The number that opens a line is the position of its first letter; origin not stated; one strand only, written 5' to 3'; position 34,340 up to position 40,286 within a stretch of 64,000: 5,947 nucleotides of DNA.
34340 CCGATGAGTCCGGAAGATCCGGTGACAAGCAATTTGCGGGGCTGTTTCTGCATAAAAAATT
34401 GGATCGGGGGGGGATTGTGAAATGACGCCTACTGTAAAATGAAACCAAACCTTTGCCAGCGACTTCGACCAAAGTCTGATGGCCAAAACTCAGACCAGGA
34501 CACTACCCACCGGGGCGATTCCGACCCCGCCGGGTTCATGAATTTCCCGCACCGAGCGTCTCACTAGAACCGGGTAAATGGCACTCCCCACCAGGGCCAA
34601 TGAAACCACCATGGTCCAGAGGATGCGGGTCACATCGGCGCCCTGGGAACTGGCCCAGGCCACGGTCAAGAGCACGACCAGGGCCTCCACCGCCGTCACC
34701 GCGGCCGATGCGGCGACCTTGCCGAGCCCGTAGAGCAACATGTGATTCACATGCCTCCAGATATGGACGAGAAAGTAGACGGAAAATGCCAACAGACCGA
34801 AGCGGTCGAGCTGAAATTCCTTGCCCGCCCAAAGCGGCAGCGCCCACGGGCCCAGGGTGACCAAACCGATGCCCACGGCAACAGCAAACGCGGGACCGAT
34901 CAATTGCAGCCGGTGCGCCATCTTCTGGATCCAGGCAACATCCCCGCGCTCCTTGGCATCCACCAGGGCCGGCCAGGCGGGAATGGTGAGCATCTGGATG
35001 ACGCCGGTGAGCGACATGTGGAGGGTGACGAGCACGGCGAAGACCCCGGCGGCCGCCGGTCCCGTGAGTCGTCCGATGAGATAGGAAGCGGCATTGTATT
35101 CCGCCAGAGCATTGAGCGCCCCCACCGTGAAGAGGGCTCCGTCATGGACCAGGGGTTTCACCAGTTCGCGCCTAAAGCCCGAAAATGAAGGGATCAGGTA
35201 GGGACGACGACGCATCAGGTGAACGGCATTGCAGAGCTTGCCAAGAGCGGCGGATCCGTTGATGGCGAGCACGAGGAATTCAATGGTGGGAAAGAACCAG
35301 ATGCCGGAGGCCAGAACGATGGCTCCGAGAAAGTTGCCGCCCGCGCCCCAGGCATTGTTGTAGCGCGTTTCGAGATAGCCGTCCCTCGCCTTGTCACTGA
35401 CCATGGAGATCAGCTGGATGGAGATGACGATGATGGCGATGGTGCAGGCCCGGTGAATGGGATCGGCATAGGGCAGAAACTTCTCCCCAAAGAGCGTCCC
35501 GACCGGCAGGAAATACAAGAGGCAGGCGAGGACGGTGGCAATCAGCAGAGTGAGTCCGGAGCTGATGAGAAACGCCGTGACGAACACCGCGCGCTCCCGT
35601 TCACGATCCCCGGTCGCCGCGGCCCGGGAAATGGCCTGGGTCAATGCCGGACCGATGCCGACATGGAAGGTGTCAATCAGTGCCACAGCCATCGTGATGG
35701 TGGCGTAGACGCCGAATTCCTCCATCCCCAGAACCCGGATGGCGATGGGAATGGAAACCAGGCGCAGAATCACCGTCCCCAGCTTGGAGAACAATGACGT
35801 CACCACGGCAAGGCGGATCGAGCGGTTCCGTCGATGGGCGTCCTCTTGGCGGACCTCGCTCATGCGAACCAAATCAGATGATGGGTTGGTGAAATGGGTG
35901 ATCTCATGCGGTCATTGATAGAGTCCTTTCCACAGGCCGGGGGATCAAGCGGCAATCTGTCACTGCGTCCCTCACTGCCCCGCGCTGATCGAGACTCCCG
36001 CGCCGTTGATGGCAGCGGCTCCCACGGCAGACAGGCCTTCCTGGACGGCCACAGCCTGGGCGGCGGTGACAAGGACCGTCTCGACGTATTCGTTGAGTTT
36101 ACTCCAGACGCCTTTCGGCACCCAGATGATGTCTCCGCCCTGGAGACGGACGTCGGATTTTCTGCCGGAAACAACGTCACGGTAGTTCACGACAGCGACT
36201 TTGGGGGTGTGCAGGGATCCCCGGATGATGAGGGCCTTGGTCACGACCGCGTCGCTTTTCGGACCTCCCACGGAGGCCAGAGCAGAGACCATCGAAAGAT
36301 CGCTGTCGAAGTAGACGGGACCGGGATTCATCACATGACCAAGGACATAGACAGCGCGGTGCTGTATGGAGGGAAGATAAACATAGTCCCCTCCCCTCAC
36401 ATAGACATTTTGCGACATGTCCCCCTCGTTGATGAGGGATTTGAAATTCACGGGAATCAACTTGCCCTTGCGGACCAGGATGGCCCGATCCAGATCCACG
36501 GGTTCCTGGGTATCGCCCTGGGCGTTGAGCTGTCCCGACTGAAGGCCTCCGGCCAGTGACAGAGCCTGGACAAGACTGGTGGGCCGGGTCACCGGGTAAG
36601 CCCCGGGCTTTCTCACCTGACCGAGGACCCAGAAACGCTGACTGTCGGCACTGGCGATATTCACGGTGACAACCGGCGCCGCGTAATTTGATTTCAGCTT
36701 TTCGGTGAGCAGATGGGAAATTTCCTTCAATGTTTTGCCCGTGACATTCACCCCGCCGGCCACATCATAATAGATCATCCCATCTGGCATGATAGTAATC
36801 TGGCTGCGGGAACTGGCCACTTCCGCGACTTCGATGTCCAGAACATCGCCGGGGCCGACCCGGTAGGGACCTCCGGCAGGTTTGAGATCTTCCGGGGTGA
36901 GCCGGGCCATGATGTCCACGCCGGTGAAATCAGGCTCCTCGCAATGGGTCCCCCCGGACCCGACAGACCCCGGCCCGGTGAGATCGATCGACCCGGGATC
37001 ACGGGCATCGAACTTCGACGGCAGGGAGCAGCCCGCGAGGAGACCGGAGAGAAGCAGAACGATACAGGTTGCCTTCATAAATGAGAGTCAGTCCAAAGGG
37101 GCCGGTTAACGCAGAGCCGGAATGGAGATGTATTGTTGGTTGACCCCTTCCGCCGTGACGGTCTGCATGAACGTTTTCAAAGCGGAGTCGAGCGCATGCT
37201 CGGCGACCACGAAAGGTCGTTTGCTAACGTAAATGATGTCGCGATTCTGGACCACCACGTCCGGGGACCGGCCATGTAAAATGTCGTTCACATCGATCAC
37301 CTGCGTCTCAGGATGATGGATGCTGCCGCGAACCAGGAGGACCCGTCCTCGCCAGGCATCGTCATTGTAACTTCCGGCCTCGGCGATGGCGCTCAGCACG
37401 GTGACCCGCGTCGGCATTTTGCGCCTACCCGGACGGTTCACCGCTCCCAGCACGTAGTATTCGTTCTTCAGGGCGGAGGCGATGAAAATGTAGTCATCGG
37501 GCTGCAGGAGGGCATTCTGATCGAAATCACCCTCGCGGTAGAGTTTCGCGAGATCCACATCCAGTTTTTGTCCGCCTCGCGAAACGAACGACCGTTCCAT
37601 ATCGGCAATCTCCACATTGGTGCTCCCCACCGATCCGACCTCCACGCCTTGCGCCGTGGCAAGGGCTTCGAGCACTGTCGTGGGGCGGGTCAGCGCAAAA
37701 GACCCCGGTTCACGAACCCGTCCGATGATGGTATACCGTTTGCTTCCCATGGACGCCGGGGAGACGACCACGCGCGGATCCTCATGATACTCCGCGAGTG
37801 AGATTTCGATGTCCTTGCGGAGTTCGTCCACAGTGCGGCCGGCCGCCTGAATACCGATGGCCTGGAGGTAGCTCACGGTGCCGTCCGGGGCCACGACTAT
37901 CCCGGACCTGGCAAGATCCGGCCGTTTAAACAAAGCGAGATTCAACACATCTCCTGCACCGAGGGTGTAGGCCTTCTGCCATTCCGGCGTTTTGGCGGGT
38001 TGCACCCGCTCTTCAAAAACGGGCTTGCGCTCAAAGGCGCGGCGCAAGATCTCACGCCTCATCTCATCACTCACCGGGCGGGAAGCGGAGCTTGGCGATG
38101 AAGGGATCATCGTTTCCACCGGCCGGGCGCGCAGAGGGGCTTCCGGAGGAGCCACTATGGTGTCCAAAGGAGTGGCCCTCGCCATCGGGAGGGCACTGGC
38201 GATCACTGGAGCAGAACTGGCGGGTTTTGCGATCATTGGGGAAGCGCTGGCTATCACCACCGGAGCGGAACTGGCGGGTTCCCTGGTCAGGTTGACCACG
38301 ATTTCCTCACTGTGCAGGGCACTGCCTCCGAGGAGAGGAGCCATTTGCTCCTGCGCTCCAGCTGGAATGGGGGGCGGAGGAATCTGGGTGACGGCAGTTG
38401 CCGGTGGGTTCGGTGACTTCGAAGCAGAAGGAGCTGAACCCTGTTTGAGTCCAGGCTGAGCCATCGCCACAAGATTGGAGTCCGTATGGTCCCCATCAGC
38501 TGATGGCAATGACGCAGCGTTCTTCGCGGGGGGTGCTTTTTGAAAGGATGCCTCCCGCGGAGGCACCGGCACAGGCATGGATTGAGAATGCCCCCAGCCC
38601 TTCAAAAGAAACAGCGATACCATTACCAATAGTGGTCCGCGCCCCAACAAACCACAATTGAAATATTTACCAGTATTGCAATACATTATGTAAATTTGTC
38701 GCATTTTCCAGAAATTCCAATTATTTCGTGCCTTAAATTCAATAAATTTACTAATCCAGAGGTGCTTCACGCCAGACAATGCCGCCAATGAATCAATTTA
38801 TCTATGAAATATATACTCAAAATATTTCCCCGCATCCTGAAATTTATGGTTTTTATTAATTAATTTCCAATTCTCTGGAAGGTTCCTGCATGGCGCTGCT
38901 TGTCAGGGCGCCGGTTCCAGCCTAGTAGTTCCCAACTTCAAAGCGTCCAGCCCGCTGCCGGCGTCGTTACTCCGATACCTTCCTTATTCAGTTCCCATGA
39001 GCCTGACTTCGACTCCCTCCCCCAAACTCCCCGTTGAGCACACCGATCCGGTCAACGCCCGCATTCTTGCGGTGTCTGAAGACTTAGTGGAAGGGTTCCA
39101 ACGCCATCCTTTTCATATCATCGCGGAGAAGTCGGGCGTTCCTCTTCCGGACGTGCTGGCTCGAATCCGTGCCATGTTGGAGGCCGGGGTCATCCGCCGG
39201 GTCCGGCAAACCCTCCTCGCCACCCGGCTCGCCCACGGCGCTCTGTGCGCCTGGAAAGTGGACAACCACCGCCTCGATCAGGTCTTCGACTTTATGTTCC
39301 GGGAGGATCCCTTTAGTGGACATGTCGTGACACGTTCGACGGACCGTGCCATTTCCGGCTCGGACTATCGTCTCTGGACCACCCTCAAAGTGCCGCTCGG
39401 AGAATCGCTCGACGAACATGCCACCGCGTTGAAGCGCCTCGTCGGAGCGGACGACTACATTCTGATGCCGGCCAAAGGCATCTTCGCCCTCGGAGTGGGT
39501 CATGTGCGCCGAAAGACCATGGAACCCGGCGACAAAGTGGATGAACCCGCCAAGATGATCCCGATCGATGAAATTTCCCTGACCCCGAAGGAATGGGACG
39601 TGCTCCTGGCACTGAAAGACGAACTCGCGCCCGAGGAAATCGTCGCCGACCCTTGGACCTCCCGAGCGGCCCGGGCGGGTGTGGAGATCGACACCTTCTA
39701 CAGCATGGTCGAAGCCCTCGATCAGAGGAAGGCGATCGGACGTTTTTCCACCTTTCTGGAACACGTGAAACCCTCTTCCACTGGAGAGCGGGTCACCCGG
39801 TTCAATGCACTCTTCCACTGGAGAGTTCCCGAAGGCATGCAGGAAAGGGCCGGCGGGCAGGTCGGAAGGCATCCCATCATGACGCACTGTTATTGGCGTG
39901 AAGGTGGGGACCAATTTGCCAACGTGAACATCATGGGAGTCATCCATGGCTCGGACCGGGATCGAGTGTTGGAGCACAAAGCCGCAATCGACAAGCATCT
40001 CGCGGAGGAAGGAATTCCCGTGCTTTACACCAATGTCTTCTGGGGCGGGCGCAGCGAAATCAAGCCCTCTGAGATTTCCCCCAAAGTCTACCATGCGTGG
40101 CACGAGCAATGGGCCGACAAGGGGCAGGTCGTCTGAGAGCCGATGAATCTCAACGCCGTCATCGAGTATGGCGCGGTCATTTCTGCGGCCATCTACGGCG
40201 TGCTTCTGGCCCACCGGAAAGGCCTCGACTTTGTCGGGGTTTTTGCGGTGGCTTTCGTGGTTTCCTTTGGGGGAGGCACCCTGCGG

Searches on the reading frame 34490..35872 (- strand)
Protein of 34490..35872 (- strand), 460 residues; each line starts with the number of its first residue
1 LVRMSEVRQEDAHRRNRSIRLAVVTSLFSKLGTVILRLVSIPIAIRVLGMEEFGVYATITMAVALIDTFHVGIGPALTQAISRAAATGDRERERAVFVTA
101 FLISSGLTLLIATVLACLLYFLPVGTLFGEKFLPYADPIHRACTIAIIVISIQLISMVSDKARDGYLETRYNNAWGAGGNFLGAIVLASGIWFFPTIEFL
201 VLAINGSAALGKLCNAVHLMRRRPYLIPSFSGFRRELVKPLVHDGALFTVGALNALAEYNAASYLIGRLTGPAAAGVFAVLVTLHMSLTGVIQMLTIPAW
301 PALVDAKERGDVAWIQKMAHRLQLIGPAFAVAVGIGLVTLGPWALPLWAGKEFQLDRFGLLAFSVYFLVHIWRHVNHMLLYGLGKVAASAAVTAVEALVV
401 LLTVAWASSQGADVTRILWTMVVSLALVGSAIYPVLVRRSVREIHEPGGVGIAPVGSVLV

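Call 12: search_protein_families(library=pfam, proteins=[window:34490-35872:-], max_evalue=0.001)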
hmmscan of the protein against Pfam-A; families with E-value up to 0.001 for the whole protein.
window:34490-35872:- (460 aa): 2 families
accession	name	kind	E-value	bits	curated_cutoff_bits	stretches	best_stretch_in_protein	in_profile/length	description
PF01943.22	Polysacc_synt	-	6.4e-14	52.5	28.2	1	27-297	9-263/274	Polysaccharide biosynthesis protein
PF13440.11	Polysacc_synt_3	-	0.00053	19.8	23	0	46-118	4-72/293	Polysaccharide biosynthesis protein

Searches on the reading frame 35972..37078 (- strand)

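Call 12: search_protein_families(library=pfam, proteins=[window:35972-37078:-], max_evalue=0.001)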
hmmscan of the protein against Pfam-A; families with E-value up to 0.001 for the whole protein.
window:35972-37078:- (368 aa): 3 families
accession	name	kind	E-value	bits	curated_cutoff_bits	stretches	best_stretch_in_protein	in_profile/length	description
PF22461.2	SLBB_2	-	4.8e-22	78.3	27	2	147-234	1-78/79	SLBB domain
PF02563.21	Poly_export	-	4.8e-17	62.3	28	1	68-141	3-76/77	Polysaccharide biosynthesis/export protein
PF10531.15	SLBB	-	2.6e-13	50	27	2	151-182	4-35/55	SLBB domain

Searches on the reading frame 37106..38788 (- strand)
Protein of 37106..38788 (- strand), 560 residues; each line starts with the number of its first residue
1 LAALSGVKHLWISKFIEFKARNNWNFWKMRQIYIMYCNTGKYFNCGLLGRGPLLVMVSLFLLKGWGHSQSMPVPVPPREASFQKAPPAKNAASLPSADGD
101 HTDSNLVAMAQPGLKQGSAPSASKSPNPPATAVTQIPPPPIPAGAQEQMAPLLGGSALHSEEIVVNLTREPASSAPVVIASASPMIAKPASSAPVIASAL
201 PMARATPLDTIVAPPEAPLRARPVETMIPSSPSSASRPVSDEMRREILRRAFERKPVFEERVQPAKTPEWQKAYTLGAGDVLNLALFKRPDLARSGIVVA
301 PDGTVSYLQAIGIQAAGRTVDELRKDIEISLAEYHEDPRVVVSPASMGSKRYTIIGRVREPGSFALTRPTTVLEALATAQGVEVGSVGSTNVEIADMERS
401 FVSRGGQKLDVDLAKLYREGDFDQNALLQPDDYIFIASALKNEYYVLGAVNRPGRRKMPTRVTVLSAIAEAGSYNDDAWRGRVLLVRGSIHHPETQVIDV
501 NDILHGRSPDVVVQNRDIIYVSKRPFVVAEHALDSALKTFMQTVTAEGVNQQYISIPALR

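Call 12: search_protein_families(library=pfam, proteins=[window:37106-38788:-], max_evalue=0.001)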
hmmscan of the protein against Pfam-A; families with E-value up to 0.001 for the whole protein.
window:37106-38788:- (560 aa): 3 families
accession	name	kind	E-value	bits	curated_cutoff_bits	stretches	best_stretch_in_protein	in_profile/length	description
PF22461.2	SLBB_2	-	2.8e-19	69.4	27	2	350-436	1-79/79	SLBB domain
PF02563.21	Poly_export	-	2.6e-15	56.8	28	1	271-343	4-75/77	Polysaccharide biosynthesis/export protein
PF10531.15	SLBB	-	3.3e-13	49.7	27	1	444-488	2-46/55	SLBB domain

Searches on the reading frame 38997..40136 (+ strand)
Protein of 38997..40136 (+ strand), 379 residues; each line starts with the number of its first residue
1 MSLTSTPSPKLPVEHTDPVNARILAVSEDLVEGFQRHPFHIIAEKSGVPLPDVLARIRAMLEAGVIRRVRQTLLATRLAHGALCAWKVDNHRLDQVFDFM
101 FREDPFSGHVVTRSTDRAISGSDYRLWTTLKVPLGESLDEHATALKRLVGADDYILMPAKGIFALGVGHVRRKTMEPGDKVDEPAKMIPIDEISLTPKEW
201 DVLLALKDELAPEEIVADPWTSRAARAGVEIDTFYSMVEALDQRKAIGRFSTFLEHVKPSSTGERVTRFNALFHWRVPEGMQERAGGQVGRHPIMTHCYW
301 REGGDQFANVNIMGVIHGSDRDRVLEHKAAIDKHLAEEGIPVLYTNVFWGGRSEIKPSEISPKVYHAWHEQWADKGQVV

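Call 12: search_protein_families(library=pfam, proteins=[window:38997-40136:+], max_evalue=0.001)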
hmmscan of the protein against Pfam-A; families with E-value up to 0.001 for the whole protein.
window:38997-40136:+ (379 aa): 2 families
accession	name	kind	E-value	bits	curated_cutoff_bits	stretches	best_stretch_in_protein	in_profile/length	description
PF17805.7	AsnC_trans_reg2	-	9.3e-22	77.4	27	2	269-345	6-81/86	AsnC-like ligand binding domain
PF22451.2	NirdL-like_HTH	-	3.6e-07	30.1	27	1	36-67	16-47/47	Siroheme decarboxylase NirDL-like HTH domain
